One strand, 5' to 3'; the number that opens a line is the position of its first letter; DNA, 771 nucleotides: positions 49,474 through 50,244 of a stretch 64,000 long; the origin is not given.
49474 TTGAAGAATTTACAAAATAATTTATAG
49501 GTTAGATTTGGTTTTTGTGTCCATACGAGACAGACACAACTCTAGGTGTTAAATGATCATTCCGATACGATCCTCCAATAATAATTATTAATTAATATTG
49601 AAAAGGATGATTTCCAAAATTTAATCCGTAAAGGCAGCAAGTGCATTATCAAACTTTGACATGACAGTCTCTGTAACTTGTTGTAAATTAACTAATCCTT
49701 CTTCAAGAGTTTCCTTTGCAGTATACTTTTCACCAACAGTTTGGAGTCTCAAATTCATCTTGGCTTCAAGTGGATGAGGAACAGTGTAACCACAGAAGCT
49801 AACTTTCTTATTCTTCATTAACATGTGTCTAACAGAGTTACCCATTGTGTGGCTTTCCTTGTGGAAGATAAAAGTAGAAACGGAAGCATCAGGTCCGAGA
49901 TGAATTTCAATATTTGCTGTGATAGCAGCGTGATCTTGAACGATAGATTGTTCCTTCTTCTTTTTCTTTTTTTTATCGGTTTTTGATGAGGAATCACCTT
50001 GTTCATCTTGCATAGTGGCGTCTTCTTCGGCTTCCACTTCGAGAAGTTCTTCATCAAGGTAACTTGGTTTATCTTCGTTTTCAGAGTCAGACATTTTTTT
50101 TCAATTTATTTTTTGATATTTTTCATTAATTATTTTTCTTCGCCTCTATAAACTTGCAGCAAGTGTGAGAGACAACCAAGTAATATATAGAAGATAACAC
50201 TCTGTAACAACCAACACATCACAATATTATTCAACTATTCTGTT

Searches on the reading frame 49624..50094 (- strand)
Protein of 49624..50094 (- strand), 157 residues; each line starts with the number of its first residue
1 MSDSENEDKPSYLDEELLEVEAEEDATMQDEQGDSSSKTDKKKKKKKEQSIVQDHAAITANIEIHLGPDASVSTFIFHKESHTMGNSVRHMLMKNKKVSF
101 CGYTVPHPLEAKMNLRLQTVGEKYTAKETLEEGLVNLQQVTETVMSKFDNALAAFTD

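Call 55: search_protein_families(library=pfam, proteins=[P0137, P0139, P0143, P0148, P0155, P0168, P0245, P0256, P0140, P0157], max_evalue=0.5)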
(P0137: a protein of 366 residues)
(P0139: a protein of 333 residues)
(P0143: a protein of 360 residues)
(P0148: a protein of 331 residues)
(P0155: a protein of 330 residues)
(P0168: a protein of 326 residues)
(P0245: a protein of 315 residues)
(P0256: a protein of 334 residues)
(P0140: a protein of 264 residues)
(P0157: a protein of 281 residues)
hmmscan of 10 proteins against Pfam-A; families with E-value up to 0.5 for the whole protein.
P0137 (366 aa): 8 families
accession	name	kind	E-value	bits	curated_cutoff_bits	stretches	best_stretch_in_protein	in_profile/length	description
PF00071.28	Ras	-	1.1e-31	110.1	21.6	1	161-329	1-159/162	Ras family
PF08477.19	Roc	-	7.1e-16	59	27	1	161-275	1-119/119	Ras of Complex, Roc, domain of DAPkinase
PF00009.33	GTP_EFTU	-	2.9e-08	34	26.5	1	199-328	61-184/188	Elongation factor Tu GTP binding domain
PF00025.27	Arf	-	9.1e-07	29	22.3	1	157-294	12-145/174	ADP-ribosylation factor family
PF01926.29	MMR_HSR1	-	6.5e-05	23.4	21.9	1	161-273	1-113/113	50S ribosome-binding GTPase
PF03193.22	RsgA_GTPase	-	0.0024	18.1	30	0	96-178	52-125/174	RsgA GTPase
PF12937.12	F-box-like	-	0.007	16.6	24.3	1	7-23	2-17/47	F-box-like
PF16897.10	MMR_HSR1_Xtn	-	0.045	14.2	35.2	1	265-288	56-79/106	C-terminal region of MMR_HSR1 domain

P0139 (333 aa): 11 families
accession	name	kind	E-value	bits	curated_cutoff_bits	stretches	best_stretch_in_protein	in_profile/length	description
PF00071.28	Ras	-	7.8e-30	104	21.6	1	127-293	1-159/162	Ras family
PF08477.19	Roc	-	2.3e-11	44.4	27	1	127-240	1-119/119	Ras of Complex, Roc, domain of DAPkinase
PF00009.33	GTP_EFTU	-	1.1e-09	38.6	26.5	1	169-291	65-183/188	Elongation factor Tu GTP binding domain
PF00025.27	Arf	-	3.6e-09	36.8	22.3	1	121-288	10-168/174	ADP-ribosylation factor family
PF03193.22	RsgA_GTPase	-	1e-05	25.9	30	1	195-289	24-103/174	RsgA GTPase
PF01926.29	MMR_HSR1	-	0.00033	21.2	21.9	1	127-238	1-113/113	50S ribosome-binding GTPase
PF00503.26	G-alpha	-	0.01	15.5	48.8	0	120-142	16-38/333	G-protein alpha subunit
PF03029.23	ATP_bind_1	-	0.018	15.3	27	1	204-260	130-184/240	Conserved hypothetical ATP binding protein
PF24786.1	RXYLT1_N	-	0.058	14.1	25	1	137-225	5-90/140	RXYLT1 N-terminal domain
PF10609.15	ParA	-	0.15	11.9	27.1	0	127-143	6-22/246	NUBPL iron-transfer P-loop NTPase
PF03308.22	MeaB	-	0.41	10.1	23.1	0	226-290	171-231/273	Methylmalonyl Co-A mutase-associated GTPase MeaB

P0143 (360 aa): 9 families
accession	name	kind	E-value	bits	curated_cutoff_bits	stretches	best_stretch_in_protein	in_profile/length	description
PF00071.28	Ras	-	4.7e-23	82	21.6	1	160-326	1-160/162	Ras family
PF08477.19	Roc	-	1.8e-08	35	27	1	160-276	1-119/119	Ras of Complex, Roc, domain of DAPkinase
PF00025.27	Arf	-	4.8e-08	33.1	22.3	1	154-316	10-164/174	ADP-ribosylation factor family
PF03193.22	RsgA_GTPase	-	7.7e-07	29.5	30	2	224-320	16-102/174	RsgA GTPase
PF00009.33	GTP_EFTU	-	6.7e-05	23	26.5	1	232-325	94-185/188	Elongation factor Tu GTP binding domain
PF00503.26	G-alpha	-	0.00033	20.3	48.8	1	147-216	10-78/333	G-protein alpha subunit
PF03029.23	ATP_bind_1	-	0.044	14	27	1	223-298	115-190/240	Conserved hypothetical ATP binding protein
PF01926.29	MMR_HSR1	-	0.14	12.7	21.9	1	160-274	1-113/113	50S ribosome-binding GTPase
PF00899.27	ThiF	-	0.18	11.4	28.1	1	146-171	4-33/238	ThiF family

P0148 (331 aa): 6 families
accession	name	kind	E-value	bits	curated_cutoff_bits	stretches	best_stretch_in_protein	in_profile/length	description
PF00071.28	Ras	-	8e-35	120.2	21.6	1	122-289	1-159/162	Ras family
PF08477.19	Roc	-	1.6e-16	61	27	1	122-236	1-119/119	Ras of Complex, Roc, domain of DAPkinase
PF00009.33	GTP_EFTU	-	3.7e-10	40.1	26.5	1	162-289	63-185/188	Elongation factor Tu GTP binding domain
PF00025.27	Arf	-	2.5e-06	27.5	22.3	1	118-243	12-133/174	ADP-ribosylation factor family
PF03193.22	RsgA_GTPase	-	0.0028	17.9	30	1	194-248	25-71/174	RsgA GTPase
PF12937.12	F-box-like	-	0.25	11.6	24.3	0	5-40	3-32/47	F-box-like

P0155 (330 aa): 13 families
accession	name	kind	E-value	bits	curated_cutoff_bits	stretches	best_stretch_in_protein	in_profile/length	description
PF00071.28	Ras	-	1.1e-36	126.4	21.6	1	127-296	1-159/162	Ras family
PF08477.19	Roc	-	1.5e-18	67.6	27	1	127-241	1-119/119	Ras of Complex, Roc, domain of DAPkinase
PF00009.33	GTP_EFTU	-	8.6e-14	52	26.5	1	167-297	63-186/188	Elongation factor Tu GTP binding domain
PF00025.27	Arf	-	4.5e-11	43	22.3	1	125-291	14-168/174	ADP-ribosylation factor family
PF01926.29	MMR_HSR1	-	1.2e-07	32.3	21.9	1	127-239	1-113/113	50S ribosome-binding GTPase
PF04670.18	Gtr1_RagA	-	1.7e-05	24.8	22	1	127-270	1-149/232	Gtr1/RagA G protein conserved region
PF03029.23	ATP_bind_1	-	3.4e-05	24.2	27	1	170-255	90-181/240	Conserved hypothetical ATP binding protein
PF03193.22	RsgA_GTPase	-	0.00011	22.5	30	0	217-256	40-79/174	RsgA GTPase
PF12937.12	F-box-like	-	0.00021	21.4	24.3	1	13-56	3-36/47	F-box-like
PF13479.12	AAA_24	-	0.0073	16.6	27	1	126-161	3-37/195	AAA domain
PF00646.38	F-box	-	0.045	14.2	20.5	1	13-30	3-20/43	F-box domain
PF13191.12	AAA_16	-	0.33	11.9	32.6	1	128-147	27-46/167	AAA ATPase domain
PF18284.7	DNA_meth_N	-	0.33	11.5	25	0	80-98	2-20/57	DNA methylase N-terminal domain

P0168 (326 aa): 10 families
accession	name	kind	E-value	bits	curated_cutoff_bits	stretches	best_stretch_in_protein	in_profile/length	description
PF00071.28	Ras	-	1.2e-30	106.7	21.6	1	111-286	2-161/162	Ras family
PF08477.19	Roc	-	1.1e-11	45.4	27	1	111-225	2-119/119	Ras of Complex, Roc, domain of DAPkinase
PF00009.33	GTP_EFTU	-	2.4e-11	44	26.5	1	156-281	68-182/188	Elongation factor Tu GTP binding domain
PF00025.27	Arf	-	5.5e-05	23.2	22.3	1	108-245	14-146/174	ADP-ribosylation factor family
PF12937.12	F-box-like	-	7.4e-05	22.9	24.3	1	5-47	2-44/47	F-box-like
PF01926.29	MMR_HSR1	-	0.0056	17.2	21.9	1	111-223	2-113/113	50S ribosome-binding GTPase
PF14307.12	Glyco_tran_WbsX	-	0.021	14.8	25.1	1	197-326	170-293/350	Glycosyltransferase WbsX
PF03029.23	ATP_bind_1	-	0.027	14.7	27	1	182-252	121-193/240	Conserved hypothetical ATP binding protein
PF14054.11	DUF4249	-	0.049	13.6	28.5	1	143-291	114-209/269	Domain of unknown function (DUF4249)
PF00646.38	F-box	-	0.11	12.9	20.5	0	6-36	3-31/43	F-box domain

P0245 (315 aa): 15 families
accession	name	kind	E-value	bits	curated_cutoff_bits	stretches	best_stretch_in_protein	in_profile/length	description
PF00071.28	Ras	-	8.4e-34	116.9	21.6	1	112-275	2-161/162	Ras family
PF08477.19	Roc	-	2.2e-17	63.8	27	1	112-225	2-119/119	Ras of Complex, Roc, domain of DAPkinase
PF00009.33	GTP_EFTU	-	2.1e-12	47.5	26.5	1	149-272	61-184/188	Elongation factor Tu GTP binding domain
PF00025.27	Arf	-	4.8e-10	39.6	22.3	1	101-272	6-172/174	ADP-ribosylation factor family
PF03193.22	RsgA_GTPase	-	2.9e-07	30.9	30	2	61-131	56-128/174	RsgA GTPase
PF01926.29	MMR_HSR1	-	7.3e-07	29.7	21.9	1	112-223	2-113/113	50S ribosome-binding GTPase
PF13191.12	AAA_16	-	5.6e-05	24.1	32.6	1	105-235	20-153/167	AAA ATPase domain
PF02421.24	FeoB_N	-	0.001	19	27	1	112-269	3-155/156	Ferrous iron transport protein B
PF16897.10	MMR_HSR1_Xtn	-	0.011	16.1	35.2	1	203-273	44-103/106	C-terminal region of MMR_HSR1 domain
PF12937.12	F-box-like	-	0.014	15.6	24.3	1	3-41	2-30/47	F-box-like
PF03308.22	MeaB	-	0.015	14.8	23.1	1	218-275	175-236/273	Methylmalonyl Co-A mutase-associated GTPase MeaB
PF19275.4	HflX_C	-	0.043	14.3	26.4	1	249-275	9-35/102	HflX C-terminal domain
PF23248.1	KH_PARP14_2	-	0.057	13.7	27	0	179-208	33-62/72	PARP14, second type I KH domain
PF00503.26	G-alpha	-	0.068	12.7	48.8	0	96-150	9-61/333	G-protein alpha subunit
PF10236.15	DAP3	-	0.11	12.2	23.1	1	99-129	13-43/311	Mitochondrial ribosomal death-associated protein 3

P0256 (334 aa): 19 families
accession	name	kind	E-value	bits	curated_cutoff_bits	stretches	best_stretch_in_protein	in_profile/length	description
PF00071.28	Ras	-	2.8e-28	99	21.6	1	131-295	2-159/162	Ras family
PF08477.19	Roc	-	3e-16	60.2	27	1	131-245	2-119/119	Ras of Complex, Roc, domain of DAPkinase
PF00009.33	GTP_EFTU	-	5.4e-12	46.1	26.5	1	175-294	67-184/188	Elongation factor Tu GTP binding domain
PF00025.27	Arf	-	5.3e-11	42.8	22.3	1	128-294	14-172/174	ADP-ribosylation factor family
PF04670.18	Gtr1_RagA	-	1e-05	25.5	22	1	131-268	2-145/232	Gtr1/RagA G protein conserved region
PF03193.22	RsgA_GTPase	-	0.0013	19.1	30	0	223-295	42-106/174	RsgA GTPase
PF12937.12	F-box-like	-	0.002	18.3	24.3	1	7-50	2-31/47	F-box-like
PF00004.35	AAA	-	0.0021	18.9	21.2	1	131-180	1-49/131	ATPase family associated with various cellular activities (AAA)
PF01637.24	ATPase_2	-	0.0031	17.8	33.2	1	131-180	23-77/225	ATPase domain predominantly from Archaea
PF13191.12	AAA_16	-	0.0035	18.3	32.6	1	129-150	25-46/167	AAA ATPase domain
PF16897.10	MMR_HSR1_Xtn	-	0.0052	17.2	35.2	1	235-289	56-97/106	C-terminal region of MMR_HSR1 domain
PF00158.32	Sigma54_activat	-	0.0096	16.1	20.2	1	114-150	8-44/168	Sigma-54 interaction domain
PF13479.12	AAA_24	-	0.015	15.6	27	1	130-154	4-26/195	AAA domain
PF00931.28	NB-ARC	-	0.03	14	23.5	1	130-151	20-41/248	NB-ARC domain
PF20720.3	nSTAND3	-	0.041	14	27.2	1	131-160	20-49/155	Novel STAND NTPase 3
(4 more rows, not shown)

P0140 (264 aa): 12 families
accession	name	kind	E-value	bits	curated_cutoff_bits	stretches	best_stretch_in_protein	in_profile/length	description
PF00071.28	Ras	-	2.2e-22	79.8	21.6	1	80-245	2-153/162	Ras family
PF08477.19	Roc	-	2.1e-10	41.3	27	1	79-199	1-119/119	Ras of Complex, Roc, domain of DAPkinase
PF00009.33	GTP_EFTU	-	4.6e-06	26.8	26.5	1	117-242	61-176/188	Elongation factor Tu GTP binding domain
PF01926.29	MMR_HSR1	-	4.5e-05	24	21.9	1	79-174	1-98/113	50S ribosome-binding GTPase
PF13521.12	AAA_28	-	0.00061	20.5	27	0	126-233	75-156/164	AAA domain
PF03193.22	RsgA_GTPase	-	0.0026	18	30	0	75-98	104-127/174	RsgA GTPase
PF16897.10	MMR_HSR1_Xtn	-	0.014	15.8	35.2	1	174-221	41-80/106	C-terminal region of MMR_HSR1 domain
PF13479.12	AAA_24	-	0.026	14.8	27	0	79-101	4-23/195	AAA domain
PF09547.16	SpoIVA_ATPase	-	0.058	13.2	26.6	1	77-122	17-58/237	Stage IV sporulation protein A, ATPase domain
PF13476.12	AAA_23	-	0.071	14.2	27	1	81-221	23-165/201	AAA domain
PF02492.25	cobW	-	0.083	12.9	20.7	0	80-98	3-21/180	CobW/HypB/UreG, nucleotide-binding domain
PF00350.29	Dynamin_N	-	0.19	12.1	27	0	80-101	1-22/168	Dynamin family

P0157 (281 aa): 5 families
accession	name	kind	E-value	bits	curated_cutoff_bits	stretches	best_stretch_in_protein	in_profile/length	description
PF00071.28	Ras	-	6.8e-23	81.5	21.6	1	75-240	2-158/162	Ras family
PF08477.19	Roc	-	6.2e-09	36.6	27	1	75-188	2-119/119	Ras of Complex, Roc, domain of DAPkinase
PF22362.1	Ago_MID_bact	-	0.00061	20.4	27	1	158-228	13-84/172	Argonaute, middle domain, bacteria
PF00009.33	GTP_EFTU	-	0.025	14.6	26.5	1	117-239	65-183/188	Elongation factor Tu GTP binding domain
PF01926.29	MMR_HSR1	-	0.039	14.5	21.9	1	74-174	1-102/113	50S ribosome-binding GTPase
